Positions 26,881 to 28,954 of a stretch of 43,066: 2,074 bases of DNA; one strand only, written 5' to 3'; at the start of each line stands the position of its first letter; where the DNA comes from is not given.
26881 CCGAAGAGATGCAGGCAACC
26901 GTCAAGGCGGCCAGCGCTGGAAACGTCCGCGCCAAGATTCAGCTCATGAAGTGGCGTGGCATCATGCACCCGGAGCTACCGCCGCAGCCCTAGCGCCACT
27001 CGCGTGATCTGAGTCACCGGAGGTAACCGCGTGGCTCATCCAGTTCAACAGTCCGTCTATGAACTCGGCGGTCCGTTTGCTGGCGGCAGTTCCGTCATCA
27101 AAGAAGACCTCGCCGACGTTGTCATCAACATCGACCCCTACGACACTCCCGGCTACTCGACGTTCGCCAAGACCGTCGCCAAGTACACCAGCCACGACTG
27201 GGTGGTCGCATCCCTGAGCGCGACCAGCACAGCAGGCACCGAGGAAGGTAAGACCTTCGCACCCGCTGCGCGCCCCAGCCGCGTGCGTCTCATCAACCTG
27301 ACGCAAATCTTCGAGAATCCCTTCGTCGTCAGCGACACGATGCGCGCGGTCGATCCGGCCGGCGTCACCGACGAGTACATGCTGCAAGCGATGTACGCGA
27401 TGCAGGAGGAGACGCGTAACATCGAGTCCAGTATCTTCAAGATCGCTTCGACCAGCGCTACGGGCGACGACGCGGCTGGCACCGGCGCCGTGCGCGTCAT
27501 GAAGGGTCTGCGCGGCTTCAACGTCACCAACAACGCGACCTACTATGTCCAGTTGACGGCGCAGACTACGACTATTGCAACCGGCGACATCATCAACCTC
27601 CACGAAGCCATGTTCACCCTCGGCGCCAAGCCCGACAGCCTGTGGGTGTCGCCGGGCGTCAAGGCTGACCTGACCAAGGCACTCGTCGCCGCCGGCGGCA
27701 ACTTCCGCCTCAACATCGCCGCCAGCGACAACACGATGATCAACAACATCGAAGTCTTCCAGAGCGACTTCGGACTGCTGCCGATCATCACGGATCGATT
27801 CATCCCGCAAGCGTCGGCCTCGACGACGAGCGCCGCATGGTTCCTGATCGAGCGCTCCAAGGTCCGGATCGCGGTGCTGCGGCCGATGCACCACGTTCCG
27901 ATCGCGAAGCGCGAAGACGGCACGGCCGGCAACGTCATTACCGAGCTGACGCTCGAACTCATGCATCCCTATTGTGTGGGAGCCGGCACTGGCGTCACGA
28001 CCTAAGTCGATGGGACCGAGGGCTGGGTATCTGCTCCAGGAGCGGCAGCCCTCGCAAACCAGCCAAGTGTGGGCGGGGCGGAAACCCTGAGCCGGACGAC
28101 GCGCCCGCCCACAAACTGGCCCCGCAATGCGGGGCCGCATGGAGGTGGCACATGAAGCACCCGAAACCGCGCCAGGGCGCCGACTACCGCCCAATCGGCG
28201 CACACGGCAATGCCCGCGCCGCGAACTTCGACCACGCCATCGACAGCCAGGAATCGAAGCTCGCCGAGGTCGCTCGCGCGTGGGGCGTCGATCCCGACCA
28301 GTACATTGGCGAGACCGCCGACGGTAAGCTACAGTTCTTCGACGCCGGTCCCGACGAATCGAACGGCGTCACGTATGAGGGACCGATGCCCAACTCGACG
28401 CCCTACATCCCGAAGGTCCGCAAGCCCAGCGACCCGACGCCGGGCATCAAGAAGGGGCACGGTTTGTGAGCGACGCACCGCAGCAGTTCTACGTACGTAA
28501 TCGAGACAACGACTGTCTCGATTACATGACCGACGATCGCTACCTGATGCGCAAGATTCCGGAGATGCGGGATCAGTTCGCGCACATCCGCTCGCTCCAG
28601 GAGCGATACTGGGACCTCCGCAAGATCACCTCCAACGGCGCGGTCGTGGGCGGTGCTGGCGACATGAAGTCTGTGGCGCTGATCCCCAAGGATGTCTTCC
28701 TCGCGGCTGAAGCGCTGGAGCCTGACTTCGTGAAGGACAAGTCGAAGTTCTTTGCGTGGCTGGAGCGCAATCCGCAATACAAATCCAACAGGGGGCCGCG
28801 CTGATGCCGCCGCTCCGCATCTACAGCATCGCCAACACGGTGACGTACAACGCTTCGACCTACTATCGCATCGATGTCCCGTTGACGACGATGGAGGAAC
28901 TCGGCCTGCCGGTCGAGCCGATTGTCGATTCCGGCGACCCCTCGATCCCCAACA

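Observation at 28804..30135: Second glycosyltransferase (GT-B-like) placed just downstream of the capsid gene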

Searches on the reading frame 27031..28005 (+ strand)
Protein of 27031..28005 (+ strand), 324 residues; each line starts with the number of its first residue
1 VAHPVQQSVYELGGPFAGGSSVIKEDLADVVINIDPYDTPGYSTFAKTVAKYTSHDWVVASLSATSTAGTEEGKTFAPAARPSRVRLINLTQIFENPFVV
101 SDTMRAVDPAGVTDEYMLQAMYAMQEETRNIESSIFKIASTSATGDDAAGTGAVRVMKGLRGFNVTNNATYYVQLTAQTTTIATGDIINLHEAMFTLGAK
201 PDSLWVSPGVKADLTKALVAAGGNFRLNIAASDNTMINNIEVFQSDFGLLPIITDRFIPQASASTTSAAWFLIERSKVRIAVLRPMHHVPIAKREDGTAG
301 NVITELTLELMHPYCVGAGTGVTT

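Call 4: search_protein_families(library=pfam, proteins=[window:27031-28005:+], max_evalue=0.01)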
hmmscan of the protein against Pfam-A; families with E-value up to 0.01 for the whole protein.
window:27031-28005:+ (324 aa): 1 family
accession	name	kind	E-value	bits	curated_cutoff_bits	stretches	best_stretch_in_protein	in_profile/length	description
PF17236.8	SU10_MCP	-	3.7e-53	181.4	24.1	1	21-323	8-292/292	SU10 major capsid protein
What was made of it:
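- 27031..28005 (+): SU10-type major capsid protein. Its conserved C-terminal ...GTGVTT tail is a candidate acceptor. PF17236 E 3.7e-53 (call 4).
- Checked: Position: the capsid gene is 27031-28005 (Pfam SU10_MCP, E 3.7e-53, call 4), so the GT is the third gene after it.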

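Call 5: search_protein_families(library=phrogs, proteins=[window:27031-28005:+], max_evalue=0.01)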
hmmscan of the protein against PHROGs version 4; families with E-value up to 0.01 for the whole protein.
window:27031-28005:+ (324 aa): 1 family
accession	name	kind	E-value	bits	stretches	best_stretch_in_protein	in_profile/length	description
phrog_1328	-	head and packaging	1.3e-45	157.6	1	23-323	20-307/583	major head protein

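Call 10: search_dna_similar(query=window:27031-28005:+, collection=phages, mode=protein, max_rows=40)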
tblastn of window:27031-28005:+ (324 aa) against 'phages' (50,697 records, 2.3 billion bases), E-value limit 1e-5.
Records with a match: 95; places in all: 97; records where one place covers at least 80% of the query: 90.
Best place of each record, by identity: <60% 95.
By first word of the organism name: Pseudomonas 43; Vibrio 15; Caudoviricetes 10; Sulfitobacter 7; Rhizobium 3; Ochrobactrum 2; Microcystis 2; Sinorhizobium 1; Pelagibacter 1; Methylophilales 1; and 10 more.
By host as written in the record: - 18; Pseudomonas aeruginosa 11; Pseudomonas aeruginosa PAO1 7; Sulfitobacter sp. CB2047 6; Pseudomonas fluorescens 3; Vibrio parahaemolyticus 3; Pseudomonas sp. CT12 2; Pseudomonas putida PpG1 2; and 38 more.
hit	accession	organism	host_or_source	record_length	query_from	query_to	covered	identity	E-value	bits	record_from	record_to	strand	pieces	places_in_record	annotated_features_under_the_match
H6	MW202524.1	Caudoviricetes sp.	Manatee Spring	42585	8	311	94%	30.3%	6e-27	117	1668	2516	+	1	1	major capsid protein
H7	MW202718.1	Caudoviricetes sp.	Manatee Spring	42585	8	311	94%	30.3%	6e-27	117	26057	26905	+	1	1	major capsid protein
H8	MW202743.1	Caudoviricetes sp.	Manatee Spring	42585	8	311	94%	30.3%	6e-27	117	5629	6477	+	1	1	major capsid protein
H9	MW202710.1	Caudoviricetes sp.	Manatee Spring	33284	23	317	91%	30.2%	2e-25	112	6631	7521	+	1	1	major capsid protein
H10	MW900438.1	Vibrio phage vB_ValP_VA-RY-3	Vibrio alginolyticus RY-3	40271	19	324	94%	27.6%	8e-17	87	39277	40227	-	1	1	major head protein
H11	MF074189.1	Sinorhizobium phage phiM5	Sinorhizobium meliloti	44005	23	317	91%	28.3%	4e-15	82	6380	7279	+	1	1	major capsid protein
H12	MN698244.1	Pelagibacter phage HTVC106P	Candidatus Pelagibacter sp. HTCC7211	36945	23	324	93%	27.5%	4e-16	85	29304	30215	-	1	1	head protein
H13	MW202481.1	Caudoviricetes sp.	Manatee Spring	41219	24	312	89%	28.7%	4e-20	97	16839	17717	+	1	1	major capsid protein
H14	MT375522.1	Methylophilales phage Venkman EXVC282S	Methylophilales bacterium H5P1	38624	24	317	91%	28.0%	1e-19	95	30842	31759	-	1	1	major capsid protein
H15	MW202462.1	Caudoviricetes sp.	Manatee Spring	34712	24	317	91%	27.9%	2e-14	80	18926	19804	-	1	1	major capsid protein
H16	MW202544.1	Bacteriophage sp.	Manatee Spring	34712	24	317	91%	27.9%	2e-14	80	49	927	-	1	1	major capsid protein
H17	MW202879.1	Caudoviricetes sp.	Manatee Spring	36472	23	324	93%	27.0%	2e-15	83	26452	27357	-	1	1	major capsid protein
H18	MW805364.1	Octadecabacter Antarctic DB virus 2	Octadecabacter sp. strain IceBac 430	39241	23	317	91%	27.3%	2e-12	74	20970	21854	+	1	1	major capsid protein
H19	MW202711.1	Caudoviricetes sp.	Manatee Spring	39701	19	324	94%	26.0%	2e-14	80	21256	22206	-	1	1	major capsid protein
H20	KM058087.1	Cronobacter phage vB_CsaP_Ss1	Cronobacter sakazakii ATCC BAA 894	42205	19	318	93%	26.5%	8e-18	90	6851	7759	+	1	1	major head protein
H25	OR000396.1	Pseudomonas phage BUCT640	Pseudomonas aeruginosa PAO1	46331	24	310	89%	26.2%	3e-13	76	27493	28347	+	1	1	major head protein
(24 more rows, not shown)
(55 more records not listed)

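Call 84: get_annotated_region(hit=H6, flank=6000)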
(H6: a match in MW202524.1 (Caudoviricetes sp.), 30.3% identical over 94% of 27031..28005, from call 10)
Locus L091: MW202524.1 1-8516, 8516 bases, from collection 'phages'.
description: Podoviridae sp. isolate ctKR88, complete genome.
organism: Caudoviricetes sp. (NCBI taxid 2832643)
taxonomy: Viruses; Duplodnaviria; Heunggongvirae; Uroviricota; Caudoviricetes
host: -; source: Manatee Spring; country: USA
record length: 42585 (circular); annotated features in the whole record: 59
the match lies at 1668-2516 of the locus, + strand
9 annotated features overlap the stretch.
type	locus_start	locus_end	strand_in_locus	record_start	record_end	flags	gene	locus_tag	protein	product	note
CDS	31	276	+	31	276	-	-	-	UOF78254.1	hypothetical protein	-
CDS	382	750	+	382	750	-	-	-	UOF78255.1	hypothetical protein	-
CDS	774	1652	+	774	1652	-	-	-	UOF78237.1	procyclic acidic repetitive protein (parP)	-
CDS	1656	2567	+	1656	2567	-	-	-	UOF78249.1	major capsid protein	-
CDS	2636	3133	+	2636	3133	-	-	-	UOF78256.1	hypothetical protein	-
CDS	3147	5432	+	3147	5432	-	-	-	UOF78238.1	beta4glucosyltransferase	-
CDS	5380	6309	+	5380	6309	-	-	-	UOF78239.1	gtA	-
CDS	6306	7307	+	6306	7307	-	-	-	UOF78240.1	yqgM-like protein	-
CDS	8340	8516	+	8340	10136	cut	-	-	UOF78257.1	hypothetical protein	-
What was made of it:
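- MW202524 has three other GT genes right after its capsid gene (call 84).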

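Call 85: get_annotated_region(hit=H11, flank=6000)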
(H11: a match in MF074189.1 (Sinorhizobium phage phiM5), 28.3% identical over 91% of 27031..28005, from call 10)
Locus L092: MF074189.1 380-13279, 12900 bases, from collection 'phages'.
description: Sinorhizobium phage phiM5, complete genome.
organism: Sinorhizobium phage phiM5 (NCBI taxid 2005789)
taxonomy: Viruses; Duplodnaviria; Heunggongvirae; Uroviricota; Caudoviricetes
host: Sinorhizobium meliloti; source: -; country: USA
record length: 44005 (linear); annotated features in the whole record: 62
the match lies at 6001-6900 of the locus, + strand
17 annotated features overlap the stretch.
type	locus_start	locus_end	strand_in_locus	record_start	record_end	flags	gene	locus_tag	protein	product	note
CDS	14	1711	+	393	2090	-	-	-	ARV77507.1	terminase large subunit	Sm_phiM5_02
CDS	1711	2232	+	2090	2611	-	-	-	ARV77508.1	putative peptidase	Sm_phiM5_03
CDS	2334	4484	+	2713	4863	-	-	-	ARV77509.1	portal protein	Sm_phiM5_04; detected in phage particle proteome; portal protein/head-tail joining protein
CDS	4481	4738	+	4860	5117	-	-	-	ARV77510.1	hypothetical protein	Sm_phiM5_07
CDS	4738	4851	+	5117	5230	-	-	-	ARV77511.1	hypothetical protein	Sm_phiM5_08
CDS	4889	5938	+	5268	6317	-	-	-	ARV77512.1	scaffold protein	Sm_phiM5_09; detected in phage particle proteome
CDS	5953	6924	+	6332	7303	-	-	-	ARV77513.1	major capsid protein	Sm_phiM5_11; detected in phage particle proteome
tRNA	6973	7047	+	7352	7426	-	-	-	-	tRNA-Met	-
CDS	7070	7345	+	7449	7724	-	-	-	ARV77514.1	hypothetical protein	Sm_phiM5_13; detected in phage particle proteome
CDS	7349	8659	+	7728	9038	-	-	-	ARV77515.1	GDSL/SGNH hydrolase family protein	Sm_phiM5_14; detected in phage particle proteome; GDSL/SGNH hydrolase family protein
CDS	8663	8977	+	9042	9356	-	-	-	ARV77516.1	hypothetical protein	Sm_phiM5_15; hypothetical protein conserved in LUZ24-like phages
CDS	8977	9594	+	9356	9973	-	-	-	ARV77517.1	tail tubular protein A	Sm_phiM5_16; detected in phage particle proteome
CDS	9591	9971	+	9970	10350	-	-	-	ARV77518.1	putative minor tail protein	Sm_phiM5_17; detected in phage particle proteome; putative minor tail protein/hypothetical protein conserved in ...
CDS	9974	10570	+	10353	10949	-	-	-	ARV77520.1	hypothetical protein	Sm_phiM5_18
CDS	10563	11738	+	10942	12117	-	-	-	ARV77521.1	putative host-binding tail fiber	Sm_phiM5_19; detected in phage particle proteome; putative host-binding tail fiber/rhizophage-conserved protein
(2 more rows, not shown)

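Call 86: get_annotated_region(hit=H25, flank=6000)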
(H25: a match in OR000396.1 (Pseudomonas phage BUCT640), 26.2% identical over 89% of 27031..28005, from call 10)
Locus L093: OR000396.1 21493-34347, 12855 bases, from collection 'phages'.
description: Pseudomonas phage BUCT640, complete genome.
organism: Pseudomonas phage BUCT640 (NCBI taxid 3053255)
taxonomy: Viruses; Duplodnaviria; Heunggongvirae; Uroviricota; Caudoviricetes; Bruynoghevirus
host: Pseudomonas aeruginosa PAO1; source: sewage; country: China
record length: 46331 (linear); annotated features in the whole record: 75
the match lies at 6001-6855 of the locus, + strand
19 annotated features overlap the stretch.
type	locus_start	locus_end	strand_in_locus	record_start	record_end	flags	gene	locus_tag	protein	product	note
tRNA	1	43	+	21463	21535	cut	-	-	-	tRNA-Asp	-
tRNA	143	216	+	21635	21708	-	-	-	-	tRNA-Pro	-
CDS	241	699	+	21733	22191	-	-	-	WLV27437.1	terminase small subunit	-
CDS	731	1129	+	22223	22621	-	-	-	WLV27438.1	baseplate hub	-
CDS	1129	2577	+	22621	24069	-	-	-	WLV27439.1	terminase large subunit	-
CDS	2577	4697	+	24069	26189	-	-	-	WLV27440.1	portal protein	-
CDS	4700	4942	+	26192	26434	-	-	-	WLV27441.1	hypothetical protein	-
CDS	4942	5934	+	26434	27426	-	-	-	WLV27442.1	head scaffolding protein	-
CDS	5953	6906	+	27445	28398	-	-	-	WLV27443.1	major head protein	-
CDS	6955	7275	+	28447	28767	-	-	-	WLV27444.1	hypothetical protein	-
CDS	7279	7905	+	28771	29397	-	-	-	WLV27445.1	virion structural protein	-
CDS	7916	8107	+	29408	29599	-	-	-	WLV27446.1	hypothetical protein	-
CDS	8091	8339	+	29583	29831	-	-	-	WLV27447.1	hypothetical protein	-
CDS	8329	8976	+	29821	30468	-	-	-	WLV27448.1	tail protein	-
CDS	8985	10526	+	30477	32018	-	-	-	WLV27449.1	virion structural protein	-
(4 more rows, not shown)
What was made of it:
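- In phiM5 this is a 437-aa SGNH hydrolase detected in the particle proteome; BUCT640 has a 'virion structural protein' there (calls 85, 86).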

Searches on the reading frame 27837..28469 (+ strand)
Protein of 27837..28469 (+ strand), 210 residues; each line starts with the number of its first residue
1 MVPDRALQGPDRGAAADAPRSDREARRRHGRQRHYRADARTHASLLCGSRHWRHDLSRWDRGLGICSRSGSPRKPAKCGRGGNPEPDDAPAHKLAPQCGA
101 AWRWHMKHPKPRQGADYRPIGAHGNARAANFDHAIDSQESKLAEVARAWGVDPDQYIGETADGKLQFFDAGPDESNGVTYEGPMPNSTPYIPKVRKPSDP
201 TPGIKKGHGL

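Call 4: search_protein_families(library=pfam, proteins=[window:27837-28469:+], max_evalue=0.01)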
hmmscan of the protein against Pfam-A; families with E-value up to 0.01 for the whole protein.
window:27837-28469:+ (210 aa): 0 families

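Call 5: search_protein_families(library=phrogs, proteins=[window:27837-28469:+], max_evalue=0.01)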
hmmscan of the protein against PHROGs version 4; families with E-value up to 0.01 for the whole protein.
window:27837-28469:+ (210 aa): 0 families

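Call 8: search_protein_families(library=ncbifam, proteins=[window:27837-28469:+], max_evalue=1)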
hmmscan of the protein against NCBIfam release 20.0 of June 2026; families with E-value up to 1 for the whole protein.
window:27837-28469:+ (210 aa): 0 families

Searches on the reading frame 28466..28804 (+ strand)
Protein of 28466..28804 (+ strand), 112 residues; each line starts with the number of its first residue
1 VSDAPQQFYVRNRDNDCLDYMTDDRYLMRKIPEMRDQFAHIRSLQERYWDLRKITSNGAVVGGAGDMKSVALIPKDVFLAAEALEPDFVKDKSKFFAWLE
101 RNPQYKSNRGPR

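Call 4: search_protein_families(library=pfam, proteins=[window:28466-28804:+], max_evalue=0.01)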
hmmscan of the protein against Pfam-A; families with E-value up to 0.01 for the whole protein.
window:28466-28804:+ (112 aa): 0 families

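Call 5: search_protein_families(library=phrogs, proteins=[window:28466-28804:+], max_evalue=0.01)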
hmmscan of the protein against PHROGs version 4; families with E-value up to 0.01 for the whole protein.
window:28466-28804:+ (112 aa): 0 families
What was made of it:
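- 28466..28804 (+): Conserved 112-aa protein of unknown function, translationally coupled to the GT. No Pfam or PHROG hit (calls 4, 5).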

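Call 8: search_protein_families(library=ncbifam, proteins=[window:28466-28804:+], max_evalue=1)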
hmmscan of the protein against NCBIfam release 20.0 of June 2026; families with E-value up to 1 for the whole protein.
window:28466-28804:+ (112 aa): 0 families

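Call 44: search_protein_families(library=pfam, alignment_id=A3, max_evalue=0.001)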
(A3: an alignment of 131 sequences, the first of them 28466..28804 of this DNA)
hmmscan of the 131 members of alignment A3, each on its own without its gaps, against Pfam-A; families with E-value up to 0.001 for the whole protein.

A. member 1, window:28466-28804:+ (112 aa): 0 families

B. families by the number of members that match (of 131 scanned): 10 families
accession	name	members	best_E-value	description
PF13392.12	HNH_3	6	1.7e-16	HNH endonuclease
PF05551.17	zf-His_Me_endon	4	1.2e-05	Zinc-binding loop region of homing endonuclease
PF02945.21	Endonuclease_7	3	8.3e-25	Recombination endonuclease VII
PF08241.18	Methyltransf_11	1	1.6e-08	Methyltransferase domain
PF13489.12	Methyltransf_23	1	3.9e-07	Methyltransferase domain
PF13649.12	Methyltransf_25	1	1.2e-06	Methyltransferase domain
PF25787.1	HTH_SB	1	9.5e-05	Sleeping Beauty transposase HTH domain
PF13936.12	HTH_38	1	0.00051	Helix-turn-helix domain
PF05148.21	Methyltransf_8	1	0.00058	Hypothetical methyltransferase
PF08281.18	Sigma70_r4_2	1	0.00082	Sigma-70, region 4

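Call 79: find_homologous_proteins(query=window:28466-28804:+, max_evalue=0.001)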
Query window:28466-28804:+ (112 aa): 3 proteins with E <= 0.001 among 5 candidates.
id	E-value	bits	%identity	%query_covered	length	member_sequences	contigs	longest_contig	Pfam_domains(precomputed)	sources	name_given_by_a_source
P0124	4.4e-70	251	99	100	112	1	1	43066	-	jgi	-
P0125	1.1e-49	185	78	96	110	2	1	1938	-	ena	-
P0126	4.9e-25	106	55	88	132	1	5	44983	-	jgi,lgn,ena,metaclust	metaclust:\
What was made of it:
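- Tried and rejected: The 112-aa upstream partner had only 3 homologues by word-indexed search (call 79).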

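Call 89: predict_structure(alignment_id=A7)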
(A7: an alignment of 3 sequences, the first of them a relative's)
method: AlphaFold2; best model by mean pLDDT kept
length: 112 residues; sequences in the alignment: 3
mean_pLDDT: 53.1   pTM: 0.38
mean pLDDT of the five models: 53.1, 44.0, 42.9, 39.1, 38.7
residues with pLDDT >= 90: 0; 70-90: 15; 50-70: 59; < 50: 38
segments of 3 or more residues with pLDDT < 50: 1-22, 63-70, 107-112
pLDDT, mean of each block of 10 residues (from residue 1): 34 37 50 57 55 51 42 64 70 71 55 36
secondary structure, 60 per line:
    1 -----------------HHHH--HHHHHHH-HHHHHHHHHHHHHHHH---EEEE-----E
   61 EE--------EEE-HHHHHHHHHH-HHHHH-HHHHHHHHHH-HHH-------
elements in order: H18-21 H24-30 H32-47 E51-54 E60-62 E71-73 H75-84 H86-90 H92-101
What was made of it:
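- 28466..28804 (+): The AF2 model is unusable, pLDDT 53 (call 89).
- Tried and rejected: Its AF2 model had pLDDT 53 and is unusable (call 89), so I ran no fold search on it.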
